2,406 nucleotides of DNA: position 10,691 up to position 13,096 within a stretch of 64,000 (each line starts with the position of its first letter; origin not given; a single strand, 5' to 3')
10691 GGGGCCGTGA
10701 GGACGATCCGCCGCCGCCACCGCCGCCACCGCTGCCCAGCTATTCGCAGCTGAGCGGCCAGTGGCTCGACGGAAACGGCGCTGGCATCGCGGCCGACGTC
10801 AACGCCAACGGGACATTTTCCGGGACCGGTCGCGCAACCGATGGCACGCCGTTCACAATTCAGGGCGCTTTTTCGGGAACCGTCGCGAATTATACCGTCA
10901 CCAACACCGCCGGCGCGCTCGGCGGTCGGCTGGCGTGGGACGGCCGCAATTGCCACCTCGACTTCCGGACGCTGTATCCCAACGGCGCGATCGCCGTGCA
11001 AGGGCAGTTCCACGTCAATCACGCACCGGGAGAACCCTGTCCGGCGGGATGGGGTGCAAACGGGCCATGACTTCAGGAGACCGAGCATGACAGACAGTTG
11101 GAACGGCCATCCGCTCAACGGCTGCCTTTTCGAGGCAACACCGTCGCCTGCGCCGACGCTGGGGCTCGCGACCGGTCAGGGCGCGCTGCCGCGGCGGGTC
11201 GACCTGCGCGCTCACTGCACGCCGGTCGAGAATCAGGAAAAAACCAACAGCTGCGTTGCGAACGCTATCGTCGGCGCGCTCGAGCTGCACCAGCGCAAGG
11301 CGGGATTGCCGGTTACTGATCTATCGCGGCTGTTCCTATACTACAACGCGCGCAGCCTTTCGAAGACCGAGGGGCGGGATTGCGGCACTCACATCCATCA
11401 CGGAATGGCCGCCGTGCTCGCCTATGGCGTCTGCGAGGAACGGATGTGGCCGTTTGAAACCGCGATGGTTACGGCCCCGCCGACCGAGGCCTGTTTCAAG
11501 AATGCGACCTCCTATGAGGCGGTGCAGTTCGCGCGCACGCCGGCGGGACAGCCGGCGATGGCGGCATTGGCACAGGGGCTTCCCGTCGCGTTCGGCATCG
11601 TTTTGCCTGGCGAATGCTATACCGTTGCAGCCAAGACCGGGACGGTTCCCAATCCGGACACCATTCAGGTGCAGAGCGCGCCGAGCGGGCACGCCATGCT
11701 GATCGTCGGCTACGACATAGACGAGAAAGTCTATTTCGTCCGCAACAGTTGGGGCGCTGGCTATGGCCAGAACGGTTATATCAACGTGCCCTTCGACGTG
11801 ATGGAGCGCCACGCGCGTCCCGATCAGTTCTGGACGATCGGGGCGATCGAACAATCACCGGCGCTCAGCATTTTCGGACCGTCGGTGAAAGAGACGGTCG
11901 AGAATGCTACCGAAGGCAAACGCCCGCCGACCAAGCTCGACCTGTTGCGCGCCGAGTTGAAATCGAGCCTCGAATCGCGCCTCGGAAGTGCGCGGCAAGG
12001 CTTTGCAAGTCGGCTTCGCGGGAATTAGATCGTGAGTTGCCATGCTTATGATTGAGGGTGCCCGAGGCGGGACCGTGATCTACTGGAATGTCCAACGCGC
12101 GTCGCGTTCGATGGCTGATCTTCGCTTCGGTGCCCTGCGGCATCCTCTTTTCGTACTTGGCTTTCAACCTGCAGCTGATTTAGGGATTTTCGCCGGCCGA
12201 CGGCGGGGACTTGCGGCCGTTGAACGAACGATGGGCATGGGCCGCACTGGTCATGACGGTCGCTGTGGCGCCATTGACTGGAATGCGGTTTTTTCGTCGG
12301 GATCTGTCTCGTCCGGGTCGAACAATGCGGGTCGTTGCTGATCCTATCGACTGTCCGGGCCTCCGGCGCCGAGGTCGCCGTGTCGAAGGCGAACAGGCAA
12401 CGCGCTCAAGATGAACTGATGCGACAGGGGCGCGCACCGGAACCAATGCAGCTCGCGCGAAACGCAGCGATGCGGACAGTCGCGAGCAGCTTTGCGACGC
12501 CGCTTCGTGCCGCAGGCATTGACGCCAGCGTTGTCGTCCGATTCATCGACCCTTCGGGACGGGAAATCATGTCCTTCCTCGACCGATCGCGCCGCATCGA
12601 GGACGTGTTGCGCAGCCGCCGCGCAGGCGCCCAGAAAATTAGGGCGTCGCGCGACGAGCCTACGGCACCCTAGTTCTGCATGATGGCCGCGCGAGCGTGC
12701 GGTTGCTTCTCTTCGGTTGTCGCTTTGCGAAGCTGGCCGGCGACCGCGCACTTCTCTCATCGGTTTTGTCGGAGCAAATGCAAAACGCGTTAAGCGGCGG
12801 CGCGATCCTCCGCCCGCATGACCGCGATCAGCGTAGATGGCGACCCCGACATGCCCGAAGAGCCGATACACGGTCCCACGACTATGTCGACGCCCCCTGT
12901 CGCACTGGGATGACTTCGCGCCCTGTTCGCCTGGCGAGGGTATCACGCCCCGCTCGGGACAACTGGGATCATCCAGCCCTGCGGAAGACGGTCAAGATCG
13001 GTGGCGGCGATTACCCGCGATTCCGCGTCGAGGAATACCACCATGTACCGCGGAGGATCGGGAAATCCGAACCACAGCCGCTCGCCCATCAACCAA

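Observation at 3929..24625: Six frameshifts at homopolymers or simple repeats, all in the accessory half; none in ~35 core genes checked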

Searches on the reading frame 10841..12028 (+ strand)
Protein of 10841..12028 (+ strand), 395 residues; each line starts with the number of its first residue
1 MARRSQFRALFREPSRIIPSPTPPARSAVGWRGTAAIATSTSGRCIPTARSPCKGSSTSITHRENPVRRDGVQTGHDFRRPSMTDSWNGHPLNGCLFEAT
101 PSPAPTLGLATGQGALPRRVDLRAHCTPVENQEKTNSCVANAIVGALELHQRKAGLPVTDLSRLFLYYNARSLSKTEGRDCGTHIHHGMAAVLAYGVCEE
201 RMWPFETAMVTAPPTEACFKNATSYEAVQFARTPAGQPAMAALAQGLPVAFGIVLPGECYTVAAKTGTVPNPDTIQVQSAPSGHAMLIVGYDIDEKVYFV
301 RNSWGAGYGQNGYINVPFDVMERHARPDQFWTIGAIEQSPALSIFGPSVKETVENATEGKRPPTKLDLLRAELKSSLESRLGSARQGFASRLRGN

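Call 5: search_protein_families(library=pfam, proteins=[window:10841-12028:+], max_evalue=0.01)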
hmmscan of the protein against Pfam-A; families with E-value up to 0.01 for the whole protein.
window:10841-12028:+ (395 aa): 3 families
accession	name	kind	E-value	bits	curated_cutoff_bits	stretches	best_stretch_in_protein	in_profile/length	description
PF00112.29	Peptidase_C1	-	1.7e-14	54.9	20.7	1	116-316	1-202/220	Papain family cysteine protease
PF03051.21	Peptidase_C1_2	-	0.0011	18.3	22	1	274-316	351-397/438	Peptidase C1-like family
PF13529.12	Peptidase_C39_2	-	0.0081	17.2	24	0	224-299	76-139/143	Peptidase_C39 like family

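Call 10: find_encoding_contigs(protein=window:10841-12028:+, flank=10000, max_places=10)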
Protein window:10841-12028:+ (395 aa): no gene with exactly this product is on record in the collection.

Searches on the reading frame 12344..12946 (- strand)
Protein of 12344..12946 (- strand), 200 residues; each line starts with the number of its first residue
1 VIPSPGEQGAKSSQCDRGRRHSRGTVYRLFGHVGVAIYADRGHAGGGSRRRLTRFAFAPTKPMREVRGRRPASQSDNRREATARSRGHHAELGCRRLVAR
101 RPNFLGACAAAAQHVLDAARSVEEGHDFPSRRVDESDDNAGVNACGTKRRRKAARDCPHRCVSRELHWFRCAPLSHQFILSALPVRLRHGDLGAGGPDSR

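Call 25: search_protein_families(library=pfam, proteins=[window:12344-12946:-], max_evalue=0.01)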
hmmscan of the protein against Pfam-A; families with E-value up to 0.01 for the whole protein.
window:12344-12946:- (200 aa): 0 families
